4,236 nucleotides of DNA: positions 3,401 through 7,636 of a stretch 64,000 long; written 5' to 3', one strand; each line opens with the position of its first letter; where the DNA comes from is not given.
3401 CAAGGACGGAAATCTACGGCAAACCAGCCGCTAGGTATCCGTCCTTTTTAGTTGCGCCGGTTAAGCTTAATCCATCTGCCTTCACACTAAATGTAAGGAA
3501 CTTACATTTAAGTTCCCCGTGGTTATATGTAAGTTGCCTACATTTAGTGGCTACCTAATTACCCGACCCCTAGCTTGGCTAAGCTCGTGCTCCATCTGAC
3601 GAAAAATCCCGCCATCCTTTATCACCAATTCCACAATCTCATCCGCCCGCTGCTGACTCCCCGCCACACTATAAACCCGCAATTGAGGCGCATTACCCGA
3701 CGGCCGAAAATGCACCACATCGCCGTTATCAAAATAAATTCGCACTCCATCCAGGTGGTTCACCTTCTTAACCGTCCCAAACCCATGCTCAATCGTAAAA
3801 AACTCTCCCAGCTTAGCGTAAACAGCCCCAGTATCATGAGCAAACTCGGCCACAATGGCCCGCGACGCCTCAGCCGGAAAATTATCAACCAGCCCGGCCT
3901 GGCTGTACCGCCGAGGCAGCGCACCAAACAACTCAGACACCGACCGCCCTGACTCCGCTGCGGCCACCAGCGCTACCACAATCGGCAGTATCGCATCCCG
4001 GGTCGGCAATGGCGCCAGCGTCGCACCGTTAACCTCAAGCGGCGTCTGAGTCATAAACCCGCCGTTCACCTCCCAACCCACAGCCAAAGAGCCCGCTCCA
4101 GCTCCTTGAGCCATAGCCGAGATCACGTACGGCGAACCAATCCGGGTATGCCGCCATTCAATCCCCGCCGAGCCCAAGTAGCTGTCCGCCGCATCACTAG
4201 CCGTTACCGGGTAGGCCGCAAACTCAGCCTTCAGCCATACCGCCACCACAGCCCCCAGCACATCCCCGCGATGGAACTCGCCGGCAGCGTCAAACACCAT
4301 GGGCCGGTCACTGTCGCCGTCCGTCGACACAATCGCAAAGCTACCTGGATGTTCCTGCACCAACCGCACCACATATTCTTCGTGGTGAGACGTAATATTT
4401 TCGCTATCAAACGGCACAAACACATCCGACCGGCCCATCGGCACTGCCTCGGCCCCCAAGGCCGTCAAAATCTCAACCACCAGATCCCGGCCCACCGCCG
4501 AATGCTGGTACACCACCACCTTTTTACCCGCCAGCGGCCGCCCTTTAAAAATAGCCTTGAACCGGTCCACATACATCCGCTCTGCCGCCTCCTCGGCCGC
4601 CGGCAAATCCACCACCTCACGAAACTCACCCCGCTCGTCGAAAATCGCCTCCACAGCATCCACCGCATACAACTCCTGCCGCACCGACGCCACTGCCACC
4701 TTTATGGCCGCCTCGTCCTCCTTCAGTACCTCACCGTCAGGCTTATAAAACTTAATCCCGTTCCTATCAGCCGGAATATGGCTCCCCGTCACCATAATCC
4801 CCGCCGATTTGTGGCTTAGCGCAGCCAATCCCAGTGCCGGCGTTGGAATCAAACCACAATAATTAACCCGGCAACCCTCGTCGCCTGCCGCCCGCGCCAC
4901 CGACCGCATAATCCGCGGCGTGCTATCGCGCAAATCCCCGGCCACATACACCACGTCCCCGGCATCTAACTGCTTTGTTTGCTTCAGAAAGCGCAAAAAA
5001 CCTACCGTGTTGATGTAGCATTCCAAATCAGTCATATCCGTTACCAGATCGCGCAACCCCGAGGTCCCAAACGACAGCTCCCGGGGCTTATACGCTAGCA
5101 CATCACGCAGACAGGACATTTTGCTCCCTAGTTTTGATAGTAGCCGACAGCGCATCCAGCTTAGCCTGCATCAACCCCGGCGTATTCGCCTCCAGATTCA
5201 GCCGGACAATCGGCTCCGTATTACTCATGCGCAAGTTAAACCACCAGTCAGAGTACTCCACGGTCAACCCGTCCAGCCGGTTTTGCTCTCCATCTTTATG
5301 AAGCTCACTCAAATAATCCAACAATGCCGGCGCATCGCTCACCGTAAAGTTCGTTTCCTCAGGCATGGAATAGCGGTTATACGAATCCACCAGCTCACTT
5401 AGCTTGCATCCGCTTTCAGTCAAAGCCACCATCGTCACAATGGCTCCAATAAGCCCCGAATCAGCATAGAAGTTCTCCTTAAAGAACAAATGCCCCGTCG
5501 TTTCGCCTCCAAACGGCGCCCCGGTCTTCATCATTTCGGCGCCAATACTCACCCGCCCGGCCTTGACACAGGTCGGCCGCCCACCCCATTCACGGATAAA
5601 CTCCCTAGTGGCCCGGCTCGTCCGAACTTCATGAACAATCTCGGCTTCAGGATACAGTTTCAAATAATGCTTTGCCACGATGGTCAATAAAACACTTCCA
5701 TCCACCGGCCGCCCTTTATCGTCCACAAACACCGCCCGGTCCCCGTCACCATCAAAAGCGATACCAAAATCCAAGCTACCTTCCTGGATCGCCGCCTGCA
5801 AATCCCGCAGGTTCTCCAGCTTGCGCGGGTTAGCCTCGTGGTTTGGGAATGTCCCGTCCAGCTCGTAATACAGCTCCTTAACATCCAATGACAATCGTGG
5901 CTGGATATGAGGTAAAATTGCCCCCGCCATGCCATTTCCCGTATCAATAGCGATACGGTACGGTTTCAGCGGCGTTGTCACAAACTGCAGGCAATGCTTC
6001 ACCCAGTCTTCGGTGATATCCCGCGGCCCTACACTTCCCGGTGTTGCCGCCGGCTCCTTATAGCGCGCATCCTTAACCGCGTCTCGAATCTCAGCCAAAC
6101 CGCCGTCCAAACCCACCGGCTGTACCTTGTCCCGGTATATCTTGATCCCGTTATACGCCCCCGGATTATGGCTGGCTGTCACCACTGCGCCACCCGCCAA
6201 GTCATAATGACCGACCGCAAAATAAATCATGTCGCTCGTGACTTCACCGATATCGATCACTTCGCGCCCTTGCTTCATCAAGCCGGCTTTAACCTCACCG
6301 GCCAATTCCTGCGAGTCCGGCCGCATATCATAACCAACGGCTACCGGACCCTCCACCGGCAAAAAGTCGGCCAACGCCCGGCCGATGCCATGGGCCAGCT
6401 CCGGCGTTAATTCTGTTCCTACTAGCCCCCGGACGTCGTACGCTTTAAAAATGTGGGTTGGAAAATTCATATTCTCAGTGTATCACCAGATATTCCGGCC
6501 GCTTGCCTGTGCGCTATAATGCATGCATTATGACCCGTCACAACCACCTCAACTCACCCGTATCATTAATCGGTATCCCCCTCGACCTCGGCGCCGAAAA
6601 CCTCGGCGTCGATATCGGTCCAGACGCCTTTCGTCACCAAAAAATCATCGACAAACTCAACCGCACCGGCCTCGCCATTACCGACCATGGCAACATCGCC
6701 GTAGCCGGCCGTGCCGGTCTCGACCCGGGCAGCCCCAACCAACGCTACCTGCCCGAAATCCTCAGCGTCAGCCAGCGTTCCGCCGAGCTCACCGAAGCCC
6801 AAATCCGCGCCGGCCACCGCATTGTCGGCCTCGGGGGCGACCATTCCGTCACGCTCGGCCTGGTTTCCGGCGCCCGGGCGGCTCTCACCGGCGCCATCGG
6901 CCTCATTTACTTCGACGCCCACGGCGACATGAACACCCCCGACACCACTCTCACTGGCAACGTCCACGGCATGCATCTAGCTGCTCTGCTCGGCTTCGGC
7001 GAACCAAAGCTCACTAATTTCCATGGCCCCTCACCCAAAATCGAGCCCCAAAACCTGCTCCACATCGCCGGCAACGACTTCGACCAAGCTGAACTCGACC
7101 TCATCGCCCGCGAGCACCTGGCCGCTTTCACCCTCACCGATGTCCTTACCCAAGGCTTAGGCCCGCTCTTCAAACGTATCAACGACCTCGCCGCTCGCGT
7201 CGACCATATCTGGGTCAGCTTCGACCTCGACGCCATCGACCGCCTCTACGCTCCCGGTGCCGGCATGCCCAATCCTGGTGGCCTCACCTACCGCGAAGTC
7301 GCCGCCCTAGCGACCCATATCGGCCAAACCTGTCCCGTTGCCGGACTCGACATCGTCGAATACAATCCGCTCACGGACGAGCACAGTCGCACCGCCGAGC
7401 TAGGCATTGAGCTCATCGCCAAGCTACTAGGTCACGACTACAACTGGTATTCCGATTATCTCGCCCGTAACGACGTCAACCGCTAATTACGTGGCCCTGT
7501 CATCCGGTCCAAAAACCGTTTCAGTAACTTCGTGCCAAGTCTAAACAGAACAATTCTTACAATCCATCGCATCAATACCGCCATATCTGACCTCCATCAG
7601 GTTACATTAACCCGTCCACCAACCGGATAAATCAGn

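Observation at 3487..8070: PadR-type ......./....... operator palindromes at two loci, one in a convergent intergenic region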

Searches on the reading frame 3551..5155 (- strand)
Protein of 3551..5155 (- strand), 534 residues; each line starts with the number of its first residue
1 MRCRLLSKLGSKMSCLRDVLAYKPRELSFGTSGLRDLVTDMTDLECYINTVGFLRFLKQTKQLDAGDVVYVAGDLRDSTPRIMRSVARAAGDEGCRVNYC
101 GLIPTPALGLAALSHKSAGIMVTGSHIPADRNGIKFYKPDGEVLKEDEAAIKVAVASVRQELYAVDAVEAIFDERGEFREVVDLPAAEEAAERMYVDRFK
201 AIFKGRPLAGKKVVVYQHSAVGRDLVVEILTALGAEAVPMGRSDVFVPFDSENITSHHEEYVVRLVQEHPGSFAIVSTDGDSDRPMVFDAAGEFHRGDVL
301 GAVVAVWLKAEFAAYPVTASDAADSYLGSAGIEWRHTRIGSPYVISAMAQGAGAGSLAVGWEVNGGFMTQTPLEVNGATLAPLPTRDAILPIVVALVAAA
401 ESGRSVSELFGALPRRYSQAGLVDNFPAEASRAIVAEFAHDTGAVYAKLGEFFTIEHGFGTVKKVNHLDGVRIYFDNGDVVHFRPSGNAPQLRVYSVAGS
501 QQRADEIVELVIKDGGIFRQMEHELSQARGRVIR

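Call 7: search_protein_families(library=pfam, proteins=[window:3551-5155:-])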
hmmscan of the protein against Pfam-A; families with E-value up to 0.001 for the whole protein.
window:3551-5155:- (534 aa): 4 families
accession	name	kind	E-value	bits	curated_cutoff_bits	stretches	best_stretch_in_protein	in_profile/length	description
PF02878.22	PGM_PMM_I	-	5.7e-22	78.3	22.5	1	28-156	3-132/138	Phosphoglucomutase/phosphomannomutase, alpha/beta/alpha domain I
PF02879.22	PGM_PMM_II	-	1.2e-09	39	29.3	1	194-292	2-103/103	Phosphoglucomutase/phosphomannomutase, alpha/beta/alpha domain II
PF02880.22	PGM_PMM_III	-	1.8e-09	38.2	20.7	1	297-417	2-115/115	Phosphoglucomutase/phosphomannomutase, alpha/beta/alpha domain III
PF00408.26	PGM_PMM_IV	-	9.7e-06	26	23.1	1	467-511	22-65/68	Phosphoglucomutase/phosphomannomutase, C-terminal domain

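Call 58: find_homologous_proteins(query=window:3551-5119:-, max_evalue=1e-40)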
Query window:3551-5119:- (522 aa): 7984 proteins with E <= 1e-40 among 8000 candidates; the best 120 are listed.
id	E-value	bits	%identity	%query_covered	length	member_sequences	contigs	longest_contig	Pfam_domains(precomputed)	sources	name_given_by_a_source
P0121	0.0e+0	1160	100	100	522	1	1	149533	PF02878.23,PF00408.27,PF02879.23,PF02880.23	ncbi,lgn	-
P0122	2.2e-203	695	62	98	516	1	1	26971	PF02878.23,PF00408.27,PF02879.23,PF02880.23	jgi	jgi:phosphomannomutase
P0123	1.5e-202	692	63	98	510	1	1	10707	PF02878.23,PF00408.27,PF02879.23,PF02880.23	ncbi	-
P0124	1.6e-202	692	64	97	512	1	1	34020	PF02878.23,PF00408.27,PF02879.23,PF02880.23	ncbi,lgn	-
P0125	1.6e-202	692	61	98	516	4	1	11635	PF02878.23,PF00408.27,PF02879.23,PF02880.23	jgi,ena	-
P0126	6.1e-202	690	60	98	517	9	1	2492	PF02878.23,PF00408.27,PF02879.23,PF02880.23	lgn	-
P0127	2.4e-201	688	62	98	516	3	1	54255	PF02878.23,PF00408.27,PF02879.23,PF02880.23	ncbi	-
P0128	8.0e-201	686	62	98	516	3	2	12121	PF02878.23,PF00408.27,PF02879.23,PF02880.23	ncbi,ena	-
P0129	6.9e-200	683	60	98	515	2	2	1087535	PF02878.23,PF02879.23,PF02880.23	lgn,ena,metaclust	metaclust:\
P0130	1.4e-199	682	62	98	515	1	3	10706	PF02878.23,PF00408.27,PF02879.23,PF02880.23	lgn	-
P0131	1.6e-199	682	61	98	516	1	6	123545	PF02878.23,PF00408.27,PF02879.23,PF02880.23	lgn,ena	-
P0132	2.4e-199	681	61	98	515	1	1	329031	PF02878.23,PF00408.27,PF02879.23,PF02880.23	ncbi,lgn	-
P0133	7.9e-199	680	61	97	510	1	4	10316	PF02878.23,PF00408.27,PF02879.23,PF02880.23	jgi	jgi:phosphomannomutase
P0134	1.6e-198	679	60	98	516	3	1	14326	PF02878.23,PF00408.27,PF02879.23,PF02880.23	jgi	jgi:phosphomannomutase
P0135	1.6e-198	679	60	98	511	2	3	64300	PF02878.23,PF00408.27,PF02879.23,PF02880.23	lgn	-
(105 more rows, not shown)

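Call 59: find_encoding_contigs(protein=P0124, flank=10000, max_places=2)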
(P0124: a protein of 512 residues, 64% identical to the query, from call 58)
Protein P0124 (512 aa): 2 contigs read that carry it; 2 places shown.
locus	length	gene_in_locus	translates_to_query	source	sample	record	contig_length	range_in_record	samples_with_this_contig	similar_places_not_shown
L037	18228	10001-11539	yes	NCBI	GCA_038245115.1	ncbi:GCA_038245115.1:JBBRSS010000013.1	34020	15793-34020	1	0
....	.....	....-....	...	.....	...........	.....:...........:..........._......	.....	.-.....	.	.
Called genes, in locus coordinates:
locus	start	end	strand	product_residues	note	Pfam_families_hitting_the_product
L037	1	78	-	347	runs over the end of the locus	PF00814:TsaD, PF22521:HypF_C_2 (weak)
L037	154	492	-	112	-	-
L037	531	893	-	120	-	-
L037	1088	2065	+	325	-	PF02388:FemAB, PF13480:Acetyltransf_6, PF02388:FemAB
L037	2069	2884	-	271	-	PF03372:Exo_endo_phos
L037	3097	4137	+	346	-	PF02388:FemAB, PF13480:Acetyltransf_6, PF02388:FemAB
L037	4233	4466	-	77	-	-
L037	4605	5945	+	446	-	PF08245:Mur_ligase_M, PF02875:Mur_ligase_C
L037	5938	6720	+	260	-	PF02153:PDH_N, PF20463:PDH_C (weak), PF26213:TYRAAT1_C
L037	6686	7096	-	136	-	PF00293:NUDIX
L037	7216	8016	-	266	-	-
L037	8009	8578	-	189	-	PF00800:PDT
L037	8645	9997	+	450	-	PF02878:PGM_PMM_I, PF02879:PGM_PMM_II, PF02880:PGM_PMM_III, PF00408:PGM_PMM_IV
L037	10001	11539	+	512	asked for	PF02878:PGM_PMM_I, PF00408:PGM_PMM_IV (faint), PF02879:PGM_PMM_II, PF02880:PGM_PMM_III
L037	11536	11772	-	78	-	PF13560:HTH_31, PF01381:HTH_3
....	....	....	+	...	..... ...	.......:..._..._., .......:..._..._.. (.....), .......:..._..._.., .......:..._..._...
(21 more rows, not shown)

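Call 60: find_encoding_contigs(protein=P0127, flank=10000, max_places=2)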
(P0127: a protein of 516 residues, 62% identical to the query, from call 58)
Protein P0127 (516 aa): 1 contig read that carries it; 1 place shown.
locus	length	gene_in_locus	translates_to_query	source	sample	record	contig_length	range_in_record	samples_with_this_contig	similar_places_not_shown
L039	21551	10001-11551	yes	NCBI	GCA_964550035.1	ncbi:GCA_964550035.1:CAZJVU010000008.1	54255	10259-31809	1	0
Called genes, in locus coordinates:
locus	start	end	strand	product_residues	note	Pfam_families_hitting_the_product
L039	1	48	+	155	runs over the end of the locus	PF02590:SPOUT_MTase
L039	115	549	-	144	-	-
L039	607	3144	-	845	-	PF00133:tRNA-synt_1, PF09334:tRNA-synt_1g, PF08264:Anticodon_1, PF10458:Val_tRNA-synt_C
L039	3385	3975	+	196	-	-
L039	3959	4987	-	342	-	PF02543:Carbam_trans_N (faint), PF00814:TsaD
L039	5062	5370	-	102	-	-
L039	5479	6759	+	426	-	PF08245:Mur_ligase_M, PF02875:Mur_ligase_C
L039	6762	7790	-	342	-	PF13480:Acetyltransf_6, PF02388:FemAB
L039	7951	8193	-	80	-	-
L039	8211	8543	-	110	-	-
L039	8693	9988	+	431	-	PF02878:PGM_PMM_I, PF02879:PGM_PMM_II, PF02880:PGM_PMM_III, PF00408:PGM_PMM_IV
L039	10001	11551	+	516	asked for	PF02878:PGM_PMM_I, PF02879:PGM_PMM_II, PF02880:PGM_PMM_III, PF00408:PGM_PMM_IV (weak)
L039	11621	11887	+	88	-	PF00166:Cpn10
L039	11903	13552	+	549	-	PF00118:Cpn60_TCP1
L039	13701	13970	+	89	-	-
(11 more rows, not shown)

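Call 61: find_encoding_contigs(protein=P0132, flank=10000, max_places=2)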
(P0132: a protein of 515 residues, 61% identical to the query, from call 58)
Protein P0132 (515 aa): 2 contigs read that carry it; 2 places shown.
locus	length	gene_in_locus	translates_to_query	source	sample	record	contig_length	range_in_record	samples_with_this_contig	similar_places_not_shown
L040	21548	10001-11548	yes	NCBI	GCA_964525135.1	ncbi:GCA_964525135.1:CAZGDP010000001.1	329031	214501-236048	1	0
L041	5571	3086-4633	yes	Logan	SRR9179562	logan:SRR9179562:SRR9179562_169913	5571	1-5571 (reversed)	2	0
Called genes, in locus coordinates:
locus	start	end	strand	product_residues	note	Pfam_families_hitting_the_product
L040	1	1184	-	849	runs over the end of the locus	PF00133:tRNA-synt_1, PF01406:tRNA-synt_1e (faint), PF09334:tRNA-synt_1g, PF08264:Anticodon_1, PF10458:Val_tRNA-synt_C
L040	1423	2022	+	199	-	-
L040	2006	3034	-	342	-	PF02543:Carbam_trans_N (faint), PF00814:TsaD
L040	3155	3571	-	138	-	-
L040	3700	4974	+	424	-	PF08245:Mur_ligase_M, PF02875:Mur_ligase_C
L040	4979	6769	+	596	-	PF00664:ABC_membrane, PF00005:ABC_tran, PF02463:SMC_N (weak)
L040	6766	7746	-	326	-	PF02388:FemAB (weak), PF13480:Acetyltransf_6, PF02388:FemAB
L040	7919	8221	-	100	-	-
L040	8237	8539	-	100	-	-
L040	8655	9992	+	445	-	PF02878:PGM_PMM_I, PF02879:PGM_PMM_II, PF02880:PGM_PMM_III, PF00408:PGM_PMM_IV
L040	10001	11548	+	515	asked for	PF02878:PGM_PMM_I, PF02879:PGM_PMM_II, PF02880:PGM_PMM_III, PF00408:PGM_PMM_IV (weak)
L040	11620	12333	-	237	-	-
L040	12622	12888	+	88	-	PF00166:Cpn10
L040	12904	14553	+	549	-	PF00118:Cpn60_TCP1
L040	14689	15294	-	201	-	-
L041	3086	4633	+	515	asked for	PF02878:PGM_PMM_I, PF02879:PGM_PMM_II, PF02880:PGM_PMM_III, PF00408:PGM_PMM_IV (weak)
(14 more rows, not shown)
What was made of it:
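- Tried and rejected: Rejected as a net inversion, because murE, pgm and pgm2 have the same order and relative orientation in three Saccharimonadales relatives (calls 59-61).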

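Call 72: search_protein_families(library=ncbifam, proteins=[window:3551-5119:-], max_evalue=0.001)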
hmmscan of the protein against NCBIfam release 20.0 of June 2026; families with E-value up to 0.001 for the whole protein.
window:3551-5119:- (522 aa): 6 families
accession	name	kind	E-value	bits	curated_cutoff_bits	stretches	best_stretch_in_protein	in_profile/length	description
TIGR03990.1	Arch_GlmM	equivalog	5e-50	170.7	439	1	16-500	3-441/444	phosphoglucosamine mutase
TIGR01455.1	glmM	equivalog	1.8e-24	86.2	447.55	1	17-339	1-316/442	phosphoglucosamine mutase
NF007088.0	PRK09542.1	equivalog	1.6e-17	63.7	618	1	43-500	36-450/456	phosphomannomutase/phosphoglucomutase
NF046027.1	PhglucPhmanMutPgmG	equivalog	2.7e-10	39.5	600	1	52-293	42-266/460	phosphoglucomutase/phosphomannomutase PgmG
NF005737.0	PRK07564.1-1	equivalog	3.3e-05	22.7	378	0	17-165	16-168/543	alpha-D-glucose phosphate-specific phosphoglucomutase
NF011943.0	PRK15414.1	subfamily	0.00017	20.7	801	1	57-291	41-269/456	phosphomannomutase CpsG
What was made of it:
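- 3551..5119 (-): pgm2, a phosphomannomutase/PGM-family gene. Its stop codon (3551-3553) lies 1 nt from the end of module A (3549) and 3 nt from the end of O2 (3547). Calls 7, 58, 72.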

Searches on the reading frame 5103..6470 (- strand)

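Call 7: search_protein_families(library=pfam, proteins=[window:5103-6470:-])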
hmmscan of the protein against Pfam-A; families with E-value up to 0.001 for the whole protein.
window:5103-6470:- (455 aa): 4 families
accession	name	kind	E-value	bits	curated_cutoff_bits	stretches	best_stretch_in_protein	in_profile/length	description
PF02878.22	PGM_PMM_I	-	7.4e-32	110.4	22.5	1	7-120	3-120/138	Phosphoglucomutase/phosphomannomutase, alpha/beta/alpha domain I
PF02879.22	PGM_PMM_II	-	6.4e-21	75.3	29.3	1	155-253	2-103/103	Phosphoglucomutase/phosphomannomutase, alpha/beta/alpha domain II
PF02880.22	PGM_PMM_III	-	2.9e-18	66.5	20.7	1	257-367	1-115/115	Phosphoglucomutase/phosphomannomutase, alpha/beta/alpha domain III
PF00408.26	PGM_PMM_IV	-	0.00012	22.5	23.1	1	393-430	21-54/68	Phosphoglucomutase/phosphomannomutase, C-terminal domain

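Call 72: search_protein_families(library=ncbifam, proteins=[window:5103-6470:-], max_evalue=0.001)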
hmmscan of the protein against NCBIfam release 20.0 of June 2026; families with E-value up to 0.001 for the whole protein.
window:5103-6470:- (455 aa): 6 families
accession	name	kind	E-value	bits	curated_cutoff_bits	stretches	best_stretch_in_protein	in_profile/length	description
NF007088.0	PRK09542.1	equivalog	2.3e-131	439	618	1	5-447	9-455/456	phosphomannomutase/phosphoglucomutase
TIGR03990.1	Arch_GlmM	equivalog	2.2e-102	343.2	439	1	6-442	2-441/444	phosphoglucosamine mutase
NF046027.1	PhglucPhmanMutPgmG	equivalog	1.4e-84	284.4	600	1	3-446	5-447/460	phosphoglucomutase/phosphomannomutase PgmG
NF011943.0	PRK15414.1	subfamily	5e-75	253.3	801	1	7-441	6-450/456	phosphomannomutase CpsG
TIGR01455.1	glmM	equivalog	4.9e-54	183.7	447.55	1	12-446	5-441/442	phosphoglucosamine mutase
NF005737.0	PRK07564.1-1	equivalog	0.00073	18.3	378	0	222-268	258-304/543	alpha-D-glucose phosphate-specific phosphoglucomutase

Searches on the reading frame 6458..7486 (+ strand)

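Call 7: search_protein_families(library=pfam, proteins=[window:6458-7486:+])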
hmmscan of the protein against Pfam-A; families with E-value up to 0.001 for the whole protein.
window:6458-7486:+ (342 aa): 1 family
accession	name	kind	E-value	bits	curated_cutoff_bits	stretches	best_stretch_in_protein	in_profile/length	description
PF00491.26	Arginase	-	1.8e-56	192.1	22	1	35-324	3-279/280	Arginase family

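Call 72: search_protein_families(library=ncbifam, proteins=[window:6530-7486:+], max_evalue=0.001)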
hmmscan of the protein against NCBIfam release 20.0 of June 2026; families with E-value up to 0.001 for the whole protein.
window:6530-7486:+ (318 aa): 5 families
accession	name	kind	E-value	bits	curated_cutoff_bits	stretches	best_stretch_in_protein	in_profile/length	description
TIGR01229.1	rocF_arginase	equivalog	1.1e-55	189.1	227.6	1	12-302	1-297/300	arginase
TIGR01227.1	hutG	equivalog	4.8e-25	88.4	229.15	2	195-300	200-306/307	formimidoylglutamase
TIGR01230.1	agmatinase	equivalog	8.4e-23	81.4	174.3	2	220-300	192-273/275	agmatinase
NF002564.0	PRK02190.1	subfamily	1.3e-22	80.4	302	2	215-301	215-299/307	agmatinase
NF010347.0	PRK13775.1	equivalog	0.00018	20.9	381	1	97-298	128-322/331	formimidoylglutamase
